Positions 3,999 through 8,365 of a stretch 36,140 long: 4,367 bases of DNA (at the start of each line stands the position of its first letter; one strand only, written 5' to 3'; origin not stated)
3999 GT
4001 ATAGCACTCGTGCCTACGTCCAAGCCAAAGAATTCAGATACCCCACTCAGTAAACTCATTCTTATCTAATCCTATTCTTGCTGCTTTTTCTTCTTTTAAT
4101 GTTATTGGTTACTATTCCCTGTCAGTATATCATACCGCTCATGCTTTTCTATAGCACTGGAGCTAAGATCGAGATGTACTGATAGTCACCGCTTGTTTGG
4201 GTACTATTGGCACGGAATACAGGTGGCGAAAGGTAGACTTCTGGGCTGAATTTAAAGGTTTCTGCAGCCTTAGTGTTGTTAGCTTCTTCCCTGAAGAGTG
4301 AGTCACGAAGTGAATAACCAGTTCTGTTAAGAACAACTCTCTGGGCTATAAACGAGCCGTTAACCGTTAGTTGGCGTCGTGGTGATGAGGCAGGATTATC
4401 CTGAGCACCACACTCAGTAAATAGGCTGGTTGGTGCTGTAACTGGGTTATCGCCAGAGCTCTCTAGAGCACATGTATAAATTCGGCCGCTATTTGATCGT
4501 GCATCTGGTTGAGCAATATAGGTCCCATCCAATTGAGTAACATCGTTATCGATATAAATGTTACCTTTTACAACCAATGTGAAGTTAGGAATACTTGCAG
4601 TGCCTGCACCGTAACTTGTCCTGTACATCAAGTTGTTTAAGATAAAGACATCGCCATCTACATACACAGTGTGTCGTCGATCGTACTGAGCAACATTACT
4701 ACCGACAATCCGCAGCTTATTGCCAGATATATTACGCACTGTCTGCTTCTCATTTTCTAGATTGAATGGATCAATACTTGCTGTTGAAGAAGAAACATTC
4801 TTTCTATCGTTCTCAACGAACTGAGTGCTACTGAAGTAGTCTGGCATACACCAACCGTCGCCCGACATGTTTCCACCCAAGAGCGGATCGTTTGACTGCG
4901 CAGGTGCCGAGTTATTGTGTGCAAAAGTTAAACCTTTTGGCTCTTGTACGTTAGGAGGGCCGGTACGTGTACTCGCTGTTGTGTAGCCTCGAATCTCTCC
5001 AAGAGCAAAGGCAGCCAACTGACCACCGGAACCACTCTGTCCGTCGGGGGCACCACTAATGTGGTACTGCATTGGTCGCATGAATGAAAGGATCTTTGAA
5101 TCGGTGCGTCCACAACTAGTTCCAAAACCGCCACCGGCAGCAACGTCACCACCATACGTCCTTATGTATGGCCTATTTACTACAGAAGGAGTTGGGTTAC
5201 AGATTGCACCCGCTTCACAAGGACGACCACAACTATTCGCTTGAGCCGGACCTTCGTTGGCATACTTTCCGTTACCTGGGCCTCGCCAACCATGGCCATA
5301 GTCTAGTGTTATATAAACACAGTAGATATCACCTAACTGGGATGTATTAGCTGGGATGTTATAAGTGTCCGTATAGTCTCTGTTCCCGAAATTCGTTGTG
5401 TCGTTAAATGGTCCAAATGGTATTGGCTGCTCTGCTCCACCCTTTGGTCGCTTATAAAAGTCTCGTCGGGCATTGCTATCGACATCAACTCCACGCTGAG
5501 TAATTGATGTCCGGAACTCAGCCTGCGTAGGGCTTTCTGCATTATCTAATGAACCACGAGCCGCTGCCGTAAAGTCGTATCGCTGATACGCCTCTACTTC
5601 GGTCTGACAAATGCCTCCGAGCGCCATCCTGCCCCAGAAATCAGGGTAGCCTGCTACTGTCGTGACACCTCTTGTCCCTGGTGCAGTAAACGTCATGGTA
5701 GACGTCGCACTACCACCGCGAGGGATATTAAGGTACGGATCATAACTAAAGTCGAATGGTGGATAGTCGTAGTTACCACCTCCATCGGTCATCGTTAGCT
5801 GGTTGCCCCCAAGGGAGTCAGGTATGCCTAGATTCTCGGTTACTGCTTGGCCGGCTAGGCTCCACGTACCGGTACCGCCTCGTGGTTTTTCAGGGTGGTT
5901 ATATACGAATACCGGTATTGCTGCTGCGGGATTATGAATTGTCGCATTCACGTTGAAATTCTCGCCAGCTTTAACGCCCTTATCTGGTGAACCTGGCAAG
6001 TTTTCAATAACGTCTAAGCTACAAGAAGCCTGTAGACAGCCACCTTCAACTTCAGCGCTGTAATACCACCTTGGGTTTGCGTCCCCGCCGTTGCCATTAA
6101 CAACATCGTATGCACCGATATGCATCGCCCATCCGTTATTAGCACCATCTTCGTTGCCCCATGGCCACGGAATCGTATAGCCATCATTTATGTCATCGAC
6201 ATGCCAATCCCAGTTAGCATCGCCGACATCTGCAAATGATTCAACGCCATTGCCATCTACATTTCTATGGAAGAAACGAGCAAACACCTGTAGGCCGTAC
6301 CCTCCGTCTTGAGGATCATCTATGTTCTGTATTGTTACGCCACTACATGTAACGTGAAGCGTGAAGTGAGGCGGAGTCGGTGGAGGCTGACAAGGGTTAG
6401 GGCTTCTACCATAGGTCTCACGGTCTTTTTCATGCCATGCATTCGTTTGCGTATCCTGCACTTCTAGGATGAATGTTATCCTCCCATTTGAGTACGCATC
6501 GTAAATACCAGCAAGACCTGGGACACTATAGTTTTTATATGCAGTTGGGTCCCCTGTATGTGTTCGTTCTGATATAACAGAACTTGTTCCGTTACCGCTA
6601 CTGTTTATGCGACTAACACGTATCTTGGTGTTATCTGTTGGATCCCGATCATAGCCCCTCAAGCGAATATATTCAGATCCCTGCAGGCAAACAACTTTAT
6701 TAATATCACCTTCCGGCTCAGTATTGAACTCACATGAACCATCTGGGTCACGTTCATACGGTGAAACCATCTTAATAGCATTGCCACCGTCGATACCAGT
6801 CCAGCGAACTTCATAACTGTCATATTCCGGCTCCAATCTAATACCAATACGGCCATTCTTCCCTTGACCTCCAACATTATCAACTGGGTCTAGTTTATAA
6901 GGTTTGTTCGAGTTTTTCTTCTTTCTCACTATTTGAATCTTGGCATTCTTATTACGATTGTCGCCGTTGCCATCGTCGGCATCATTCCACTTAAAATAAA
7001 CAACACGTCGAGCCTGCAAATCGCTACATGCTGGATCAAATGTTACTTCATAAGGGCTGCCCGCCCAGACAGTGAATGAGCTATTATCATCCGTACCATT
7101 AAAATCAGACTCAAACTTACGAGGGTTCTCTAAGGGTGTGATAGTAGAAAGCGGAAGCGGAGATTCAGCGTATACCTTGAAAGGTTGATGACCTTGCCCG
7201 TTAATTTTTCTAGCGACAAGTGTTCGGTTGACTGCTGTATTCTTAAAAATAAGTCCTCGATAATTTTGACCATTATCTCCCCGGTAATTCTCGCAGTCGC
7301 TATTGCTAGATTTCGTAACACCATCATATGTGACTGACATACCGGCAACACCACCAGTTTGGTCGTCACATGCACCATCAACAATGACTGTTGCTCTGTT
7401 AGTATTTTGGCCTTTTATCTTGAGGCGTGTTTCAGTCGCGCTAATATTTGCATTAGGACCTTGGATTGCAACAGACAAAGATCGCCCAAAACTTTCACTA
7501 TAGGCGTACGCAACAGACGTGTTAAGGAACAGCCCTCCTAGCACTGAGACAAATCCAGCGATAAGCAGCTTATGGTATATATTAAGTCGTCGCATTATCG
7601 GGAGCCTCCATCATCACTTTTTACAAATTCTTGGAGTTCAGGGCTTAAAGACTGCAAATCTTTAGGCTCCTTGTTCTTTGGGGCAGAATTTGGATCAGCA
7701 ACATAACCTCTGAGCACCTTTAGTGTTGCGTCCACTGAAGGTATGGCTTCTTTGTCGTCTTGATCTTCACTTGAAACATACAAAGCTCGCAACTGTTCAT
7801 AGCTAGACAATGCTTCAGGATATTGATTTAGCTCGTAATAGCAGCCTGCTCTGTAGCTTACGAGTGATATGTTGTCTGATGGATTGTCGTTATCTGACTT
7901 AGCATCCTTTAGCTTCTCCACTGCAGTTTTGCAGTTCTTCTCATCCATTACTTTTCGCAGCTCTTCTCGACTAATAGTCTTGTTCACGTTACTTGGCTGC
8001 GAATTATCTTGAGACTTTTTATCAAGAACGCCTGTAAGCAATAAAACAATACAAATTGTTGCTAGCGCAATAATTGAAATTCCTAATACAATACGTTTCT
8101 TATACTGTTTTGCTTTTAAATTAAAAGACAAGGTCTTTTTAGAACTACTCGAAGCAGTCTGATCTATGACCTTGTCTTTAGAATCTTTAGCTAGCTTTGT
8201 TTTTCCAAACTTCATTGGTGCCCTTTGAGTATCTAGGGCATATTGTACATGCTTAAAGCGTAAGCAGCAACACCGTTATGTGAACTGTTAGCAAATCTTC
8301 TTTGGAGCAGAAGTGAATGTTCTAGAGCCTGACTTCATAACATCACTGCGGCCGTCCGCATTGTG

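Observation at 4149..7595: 1148-aa Cys-rich secreted giant with beta-helix-like C-terminal repeats and no recognisable family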

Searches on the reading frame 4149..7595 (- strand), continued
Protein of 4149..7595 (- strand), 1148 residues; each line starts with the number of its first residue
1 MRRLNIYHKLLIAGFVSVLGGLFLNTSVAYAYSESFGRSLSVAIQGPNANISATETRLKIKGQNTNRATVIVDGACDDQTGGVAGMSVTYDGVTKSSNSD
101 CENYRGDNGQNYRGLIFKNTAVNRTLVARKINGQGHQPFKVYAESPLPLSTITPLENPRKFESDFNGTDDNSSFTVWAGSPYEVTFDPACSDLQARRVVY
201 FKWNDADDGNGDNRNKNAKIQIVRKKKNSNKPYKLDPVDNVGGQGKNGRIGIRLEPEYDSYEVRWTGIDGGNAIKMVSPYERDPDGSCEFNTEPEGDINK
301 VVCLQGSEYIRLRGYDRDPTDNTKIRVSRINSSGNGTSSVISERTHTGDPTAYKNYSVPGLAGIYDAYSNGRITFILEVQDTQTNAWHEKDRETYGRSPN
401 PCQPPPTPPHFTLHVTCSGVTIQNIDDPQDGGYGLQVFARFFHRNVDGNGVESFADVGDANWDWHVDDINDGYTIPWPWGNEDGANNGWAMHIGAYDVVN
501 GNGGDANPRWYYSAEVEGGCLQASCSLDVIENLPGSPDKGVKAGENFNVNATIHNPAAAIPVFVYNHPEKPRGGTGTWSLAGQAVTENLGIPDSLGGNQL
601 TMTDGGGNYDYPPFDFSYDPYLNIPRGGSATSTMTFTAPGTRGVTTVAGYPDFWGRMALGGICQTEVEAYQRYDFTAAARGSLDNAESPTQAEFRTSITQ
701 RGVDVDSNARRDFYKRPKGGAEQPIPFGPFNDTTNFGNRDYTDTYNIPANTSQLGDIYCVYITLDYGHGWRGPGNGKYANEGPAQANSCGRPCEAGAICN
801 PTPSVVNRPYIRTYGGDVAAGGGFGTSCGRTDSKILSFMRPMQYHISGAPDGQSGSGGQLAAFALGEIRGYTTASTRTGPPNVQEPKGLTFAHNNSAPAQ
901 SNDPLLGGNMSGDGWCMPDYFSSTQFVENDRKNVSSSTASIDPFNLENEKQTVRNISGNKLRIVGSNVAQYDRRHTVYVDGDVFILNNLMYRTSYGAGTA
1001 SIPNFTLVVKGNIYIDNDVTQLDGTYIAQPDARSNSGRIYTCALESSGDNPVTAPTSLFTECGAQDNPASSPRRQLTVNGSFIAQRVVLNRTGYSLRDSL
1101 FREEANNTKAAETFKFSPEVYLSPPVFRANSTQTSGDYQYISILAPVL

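Call 94: search_protein_families(library=pfam, proteins=[L020:5749-6663:+, L020:10055-10429:+, L020:10434-11615:+, L020:11634-12662:+, L020:12669-13331:+, L020:13356-15050:+, L020:15051-15698:+, L020:4809-5669:+, L020:1073-3265:+], max_evalue=0.001)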
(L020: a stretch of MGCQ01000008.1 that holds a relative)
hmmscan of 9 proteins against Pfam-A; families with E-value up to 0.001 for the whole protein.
L020:5749-6663:+ (304 aa): 0 families

L020:10055-10429:+ (124 aa): 1 family
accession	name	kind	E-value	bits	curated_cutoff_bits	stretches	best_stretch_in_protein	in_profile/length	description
PF01850.27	PIN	-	5.7e-09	37.1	23.6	1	3-118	2-115/120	PIN domain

L020:10434-11615:+ (393 aa): 1 family
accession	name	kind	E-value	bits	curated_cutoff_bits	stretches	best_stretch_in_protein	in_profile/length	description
PF07690.21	MFS_1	-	7.4e-21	74.9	33.4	1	22-341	2-338/347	Major Facilitator Superfamily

L020:11634-12662:+ (342 aa): 2 families
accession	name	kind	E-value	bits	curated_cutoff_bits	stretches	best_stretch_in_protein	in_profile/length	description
PF10432.14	bact-PGI_C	-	1.9e-44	151.7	24.5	1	194-342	2-151/151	Bacterial phospho-glucose isomerase C-terminal SIS domain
PF01380.27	SIS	-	2e-07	31.3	25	1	42-157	5-124/131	SIS domain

L020:12669-13331:+ (220 aa): 1 family
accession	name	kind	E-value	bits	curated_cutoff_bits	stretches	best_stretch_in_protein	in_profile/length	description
PF07099.16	DUF1361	-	2.9e-35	122.1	25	1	44-206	1-166/169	Protein of unknown function (DUF1361)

L020:13356-15050:+ (564 aa): 4 families
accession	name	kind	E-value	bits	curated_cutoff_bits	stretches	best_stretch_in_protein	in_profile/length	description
PF00750.26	tRNA-synt_1d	-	2.6e-37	129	23.3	1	100-414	11-312/349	tRNA synthetases class I (R), catalytic domain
PF05746.21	DALR_1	-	4.7e-25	88.4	22.3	1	451-564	1-117/117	DALR anticodon binding domain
PF03485.21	Arg_tRNA_synt_N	-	7.6e-17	62.1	21.5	1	11-86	7-84/85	Arginyl tRNA synthetase N terminal domain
PF00133.28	tRNA-synt_1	-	3.5e-06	26.5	22.7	1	349-400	344-393/414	tRNA synthetases class I (I, L, M and V)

L020:15051-15698:+ (215 aa): 4 families
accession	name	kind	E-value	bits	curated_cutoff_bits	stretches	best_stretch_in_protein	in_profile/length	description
PF13419.12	HAD_2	-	2.7e-26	93.2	23.8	1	5-178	1-178/178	Haloacid dehalogenase-like hydrolase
PF00702.32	Hydrolase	-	3.6e-13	50.8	26.4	1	4-172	3-191/191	haloacid dehalogenase-like hydrolase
PF13242.12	Hydrolase_like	-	1.1e-06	28.9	22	1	141-202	10-74/75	HAD-hyrolase-like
PF12710.13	HAD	-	0.00045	21.1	27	0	5-169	1-189/189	haloacid dehalogenase-like hydrolase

L020:4809-5669:+ (286 aa): 0 families

L020:1073-3265:+ (730 aa): 3 families
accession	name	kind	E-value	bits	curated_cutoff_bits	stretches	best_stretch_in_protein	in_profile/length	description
PF02518.31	HATPase_c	-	2.9e-24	86.1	26.4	1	617-724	4-109/111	Histidine kinase-, DNA gyrase B-, and HSP90-like ATPase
PF00512.31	HisKA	-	5.4e-18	65.2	26.9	1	501-568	2-66/66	His Kinase A (phospho-acceptor) domain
PF16927.11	HisKA_7TM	-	9.4e-11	42.4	28.6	1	7-229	2-222/224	N-terminal 7TM region of histidine kinase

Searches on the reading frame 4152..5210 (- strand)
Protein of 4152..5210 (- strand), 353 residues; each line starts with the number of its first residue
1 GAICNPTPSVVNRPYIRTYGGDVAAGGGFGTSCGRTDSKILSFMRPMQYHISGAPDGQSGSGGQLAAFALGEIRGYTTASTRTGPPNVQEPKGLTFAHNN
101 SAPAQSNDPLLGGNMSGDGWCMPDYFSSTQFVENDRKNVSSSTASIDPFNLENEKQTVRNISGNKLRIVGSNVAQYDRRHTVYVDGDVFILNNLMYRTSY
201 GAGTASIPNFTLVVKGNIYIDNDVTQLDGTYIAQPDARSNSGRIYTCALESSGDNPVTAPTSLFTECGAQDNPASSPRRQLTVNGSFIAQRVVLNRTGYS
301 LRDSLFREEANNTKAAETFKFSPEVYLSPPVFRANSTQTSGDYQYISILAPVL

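Call 53: search_solved_structures(query=A4, max_evalue=10)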
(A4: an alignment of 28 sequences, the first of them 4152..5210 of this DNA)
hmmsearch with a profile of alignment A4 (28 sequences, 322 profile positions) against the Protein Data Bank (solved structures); distinct sequences matched with E-value up to 10: 2.
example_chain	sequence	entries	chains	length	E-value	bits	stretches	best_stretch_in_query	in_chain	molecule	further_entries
7lgm_A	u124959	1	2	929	1.4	11.8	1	127-177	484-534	Cyanophycin synthase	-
3d6k_A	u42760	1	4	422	1.5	11.6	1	34-83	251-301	Putative aminotransferase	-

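Call 62: predict_structure(alignment_id=A4)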
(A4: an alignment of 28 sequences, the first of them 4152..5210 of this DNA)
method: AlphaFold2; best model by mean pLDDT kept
length: 353 residues; sequences in the alignment: 28
mean_pLDDT: 72.0   pTM: 0.76
mean pLDDT of the five models: 72.0, 68.7, 66.7, 64.1, 63.9
residues with pLDDT >= 90: 93; 70-90: 117; 50-70: 76; < 50: 67
segments of 3 or more residues with pLDDT < 50: 1-15, 66-73, 79-105, 337-353
pLDDT, mean of each block of 10 residues (from residue 1): 40 47 58 57 69 71 51 50 45 41 51 56 83 87 91 94 90 88 96 91 85 96 92 91 92 79 81 63 87 81 71 79 76 61 39 34
secondary structure, 60 per line:
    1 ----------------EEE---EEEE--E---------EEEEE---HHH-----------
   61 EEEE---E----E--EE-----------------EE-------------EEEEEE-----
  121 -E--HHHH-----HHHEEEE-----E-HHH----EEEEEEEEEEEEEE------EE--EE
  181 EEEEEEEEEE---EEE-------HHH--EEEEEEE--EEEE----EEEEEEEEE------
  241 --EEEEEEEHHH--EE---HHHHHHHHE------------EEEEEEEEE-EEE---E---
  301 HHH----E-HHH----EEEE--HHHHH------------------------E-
elements in order: E17-19 E23-26 E39-43 E61-64 E110-115 H125-128 E137-140 E155-168 E179-190 E194-196 E209-215 E218-221 E226-234 E243-249 H260-267 E281-289 E291-293 E317-320 H323-327

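Call 65: fold_search(model_id=the predicted structure, library=pdb)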
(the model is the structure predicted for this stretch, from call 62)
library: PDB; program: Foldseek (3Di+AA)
matches with E <= 10: 21; with E <= 0.001: 0
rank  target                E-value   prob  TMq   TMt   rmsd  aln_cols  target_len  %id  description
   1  6qvi_B                1.7e+00  0.08  0.18  0.13  11.1       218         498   12  Crystal structure of competence-associated pilin ComZ from Thermus thermophilus (released 2019-05-29)
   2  3kwd                  2.0e+00  0.01  0.07  0.11  15.4       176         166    8  Inactive truncation of the beta-carboxysomal gamma-Carbonic Anhydrase, CcmM, form 1 (released 2010-02-23)
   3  3kwc_B                2.5e+00  0.01  0.08  0.11  14.0       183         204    9  Oxidized, active structure of the beta-carboxysomal gamma-Carbonic Anhydrase, CcmM (released 2010-02-23)
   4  3wp9                  2.8e+00  0.15  0.21  0.30   6.9       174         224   11  Crystal structure of antifreeze protein from an Antarctic sea ice bacterium Colwellia sp. (released 2014-07-02)
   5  7o4z                  2.9e+00  0.01  0.07  0.11  15.0       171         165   13  Crystal structure of the carbonic anhydrase-like domain of CcmM from Synechococcus elongatus (strain PCC 7942) (released 2021-11-10)
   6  6jzr_A                4.0e+00  0.01  0.07  0.09  15.9        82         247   13  Structure of the bacterial flagellar polyrod (released 2019-07-17)
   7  8zf0_A                4.3e+00  0.01  0.12  0.11  13.8       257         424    8  pRib-ADP bound OsEDS1-PAD4-ADR1 complex (released 2024-11-13)
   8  5kdk                  4.5e+00  0.01  0.12  0.16  16.0       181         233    8  Truncated hemolysin A from P. mirabilis at 2.0 Angstroms resolution crystallized in a high salt condition (released 2017-06-14)
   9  7d6c_2                5.6e+00  0.01  0.09  0.14  13.0       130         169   11  Crystal structure of CcmM N-terminal domain in complex with CcmN (released 2021-08-04)
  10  3vbj_C                5.6e+00  0.01  0.07  0.10  12.7       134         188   13  Crystal Structure of AntD, an N-acyltransferase from Bacillus cereus in complex with dTDP and 3-hydroxybutyryl-CoA (released 2012-01-25)
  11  8yk2_B                5.6e+00  0.01  0.12  0.08  23.2       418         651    9  Blood group B alpha-1,3-galactosidase AgaBb from Bifidobacterium bifidum, construct T7-tag_24-700 (released 2024-07-10)
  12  6riq_A                6.2e+00  0.03  0.08  0.23  10.4        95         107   10  MinCD filament from Pseudomonas aeruginosa (released 2019-06-19)
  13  3t9g_B                6.6e+00  0.01  0.16  0.23  11.0       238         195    9  The crystal structure of family 3 pectate lyase from Caldicellulosiruptor bescii (released 2012-05-09)
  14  3tis_A                6.6e+00  0.00  0.07  0.09  13.0       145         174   12  Crystal structures of yrdA from Escherichia coli, a homologous protein of gamma-class carbonic anhydrases, show possib (released 2012-08-01)
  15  7dc5_A                8.1e+00  0.02  0.12  0.17  10.1       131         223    9  Crystal structure of fungal antifreeze protein with intermediate activity (released 2021-10-27)
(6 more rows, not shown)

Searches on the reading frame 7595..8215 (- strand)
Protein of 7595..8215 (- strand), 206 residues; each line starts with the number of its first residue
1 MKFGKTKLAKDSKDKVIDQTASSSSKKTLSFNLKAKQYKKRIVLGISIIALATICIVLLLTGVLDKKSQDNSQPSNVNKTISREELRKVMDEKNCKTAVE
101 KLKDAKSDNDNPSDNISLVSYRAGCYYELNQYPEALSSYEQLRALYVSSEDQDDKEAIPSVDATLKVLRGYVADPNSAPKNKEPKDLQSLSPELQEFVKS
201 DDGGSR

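Call 5: search_protein_families(library=pfam, proteins=[window:7595-8215:-], max_evalue=1)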
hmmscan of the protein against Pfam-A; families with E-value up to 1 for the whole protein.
window:7595-8215:- (206 aa): 8 families
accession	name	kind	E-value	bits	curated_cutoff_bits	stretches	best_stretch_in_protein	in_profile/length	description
PF07719.23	TPR_2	-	0.0041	17.6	27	1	121-145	6-30/34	Tetratricopeptide repeat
PF13174.12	TPR_6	-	0.014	16.5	26.3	1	122-146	6-30/33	Tetratricopeptide repeat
PF00515.34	TPR_1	-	0.03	14.6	27.8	1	122-141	7-26/34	Tetratricopeptide repeat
PF14914.11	LRRC37AB_C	-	0.04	14.3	27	1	10-60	86-135/147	LRRC37A/B like protein 1 C-terminal domain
PF13424.12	TPR_12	-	0.068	13.8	30.1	1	122-146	9-33/77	Tetratricopeptide repeat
PF13965.12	SID-1_RNA_chan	-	0.089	11.7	28.7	1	21-110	94-187/594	dsRNA-gated channel SID-1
PF13414.12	TPR_11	-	0.14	12.3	26.8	1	126-141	4-19/42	TPR repeat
PF14559.12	TPR_19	-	0.18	12.6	25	1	91-144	3-53/68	Tetratricopeptide repeat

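Call 6: search_protein_families(library=ncbifam, proteins=[window:7595-8215:-], max_evalue=1)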
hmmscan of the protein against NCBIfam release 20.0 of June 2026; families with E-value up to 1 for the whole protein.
window:7595-8215:- (206 aa): 3 families
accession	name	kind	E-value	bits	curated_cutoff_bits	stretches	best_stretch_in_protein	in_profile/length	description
TIGR03302.1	OM_YfiO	subfamily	0.00082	18.9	81.4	1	50-153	4-107/239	outer membrane protein assembly factor BamD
NF007692.0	PRK10370.1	equivalog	0.0073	15.9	306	1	46-144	14-109/206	heme lyase NrfEFG subunit NrfG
NF041751.2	sbcc_Staph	equivalog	0.064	11.2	920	1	49-156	305-412/1007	exonuclease subunit SbcC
